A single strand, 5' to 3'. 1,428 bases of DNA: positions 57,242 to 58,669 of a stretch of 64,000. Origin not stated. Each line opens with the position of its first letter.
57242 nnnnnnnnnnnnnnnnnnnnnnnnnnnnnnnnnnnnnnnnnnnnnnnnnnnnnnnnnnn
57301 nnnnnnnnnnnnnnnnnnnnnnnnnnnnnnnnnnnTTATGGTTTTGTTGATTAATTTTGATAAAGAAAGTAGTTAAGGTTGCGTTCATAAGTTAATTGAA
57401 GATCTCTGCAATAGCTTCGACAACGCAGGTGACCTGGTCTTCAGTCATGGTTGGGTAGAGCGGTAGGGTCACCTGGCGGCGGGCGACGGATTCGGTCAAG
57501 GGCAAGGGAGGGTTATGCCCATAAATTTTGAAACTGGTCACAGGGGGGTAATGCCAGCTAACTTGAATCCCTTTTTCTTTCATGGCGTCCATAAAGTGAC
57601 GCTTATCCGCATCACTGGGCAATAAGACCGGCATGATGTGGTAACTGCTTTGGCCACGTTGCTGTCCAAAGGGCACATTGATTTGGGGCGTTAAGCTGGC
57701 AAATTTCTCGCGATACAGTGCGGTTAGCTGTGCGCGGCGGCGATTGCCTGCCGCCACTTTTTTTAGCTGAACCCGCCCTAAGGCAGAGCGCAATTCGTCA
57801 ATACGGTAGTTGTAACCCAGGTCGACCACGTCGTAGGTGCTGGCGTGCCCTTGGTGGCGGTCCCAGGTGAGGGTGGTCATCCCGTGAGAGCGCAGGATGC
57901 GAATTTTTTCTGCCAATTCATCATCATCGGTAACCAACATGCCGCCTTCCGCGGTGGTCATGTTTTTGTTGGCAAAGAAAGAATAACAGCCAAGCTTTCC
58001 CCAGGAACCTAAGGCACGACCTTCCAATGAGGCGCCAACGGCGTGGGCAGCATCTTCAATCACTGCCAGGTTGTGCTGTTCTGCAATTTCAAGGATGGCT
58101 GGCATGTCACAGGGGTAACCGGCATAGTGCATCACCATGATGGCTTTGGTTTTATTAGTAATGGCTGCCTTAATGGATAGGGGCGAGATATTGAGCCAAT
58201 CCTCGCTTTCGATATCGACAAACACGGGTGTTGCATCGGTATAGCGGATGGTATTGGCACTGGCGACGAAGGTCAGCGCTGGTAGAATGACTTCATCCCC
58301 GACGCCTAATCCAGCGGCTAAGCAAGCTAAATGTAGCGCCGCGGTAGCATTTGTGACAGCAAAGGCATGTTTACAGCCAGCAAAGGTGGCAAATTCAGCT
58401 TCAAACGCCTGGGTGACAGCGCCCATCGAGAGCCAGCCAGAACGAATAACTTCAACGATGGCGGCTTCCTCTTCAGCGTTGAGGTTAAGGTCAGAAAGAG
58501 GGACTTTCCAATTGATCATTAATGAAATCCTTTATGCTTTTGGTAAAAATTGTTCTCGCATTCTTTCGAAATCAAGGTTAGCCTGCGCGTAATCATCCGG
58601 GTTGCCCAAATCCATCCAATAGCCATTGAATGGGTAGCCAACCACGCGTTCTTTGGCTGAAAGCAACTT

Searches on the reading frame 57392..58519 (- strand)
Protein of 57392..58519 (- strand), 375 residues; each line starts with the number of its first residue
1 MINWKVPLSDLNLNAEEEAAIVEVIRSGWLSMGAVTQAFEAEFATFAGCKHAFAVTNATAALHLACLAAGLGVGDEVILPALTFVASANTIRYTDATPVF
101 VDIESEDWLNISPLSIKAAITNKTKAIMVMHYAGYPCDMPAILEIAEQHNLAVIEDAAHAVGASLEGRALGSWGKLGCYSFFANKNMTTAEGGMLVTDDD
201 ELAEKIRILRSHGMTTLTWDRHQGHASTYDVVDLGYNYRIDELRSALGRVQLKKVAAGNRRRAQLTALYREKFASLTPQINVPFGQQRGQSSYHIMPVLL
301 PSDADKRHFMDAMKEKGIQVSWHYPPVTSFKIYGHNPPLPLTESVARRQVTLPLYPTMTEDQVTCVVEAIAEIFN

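Call 7: search_protein_families(library=pfam, proteins=[window:57392-58519:-], max_evalue=0.001)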
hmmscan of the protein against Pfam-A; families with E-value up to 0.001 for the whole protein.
window:57392-58519:- (375 aa): 3 families
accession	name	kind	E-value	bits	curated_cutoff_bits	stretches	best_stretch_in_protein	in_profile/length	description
PF01041.23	DegT_DnrJ_EryC1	-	1.1e-117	393.8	19.8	1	14-370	4-359/360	DegT/DnrJ/EryC1/StrS aminotransferase family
PF00155.27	Aminotran_1_2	-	8.5e-06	25.6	19.7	1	37-165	45-194/361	Aminotransferase class I and II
PF01053.26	Cys_Met_Meta_PP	-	0.00011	21.3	27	1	36-165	54-182/381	Cys/Met metabolism PLP-dependent enzyme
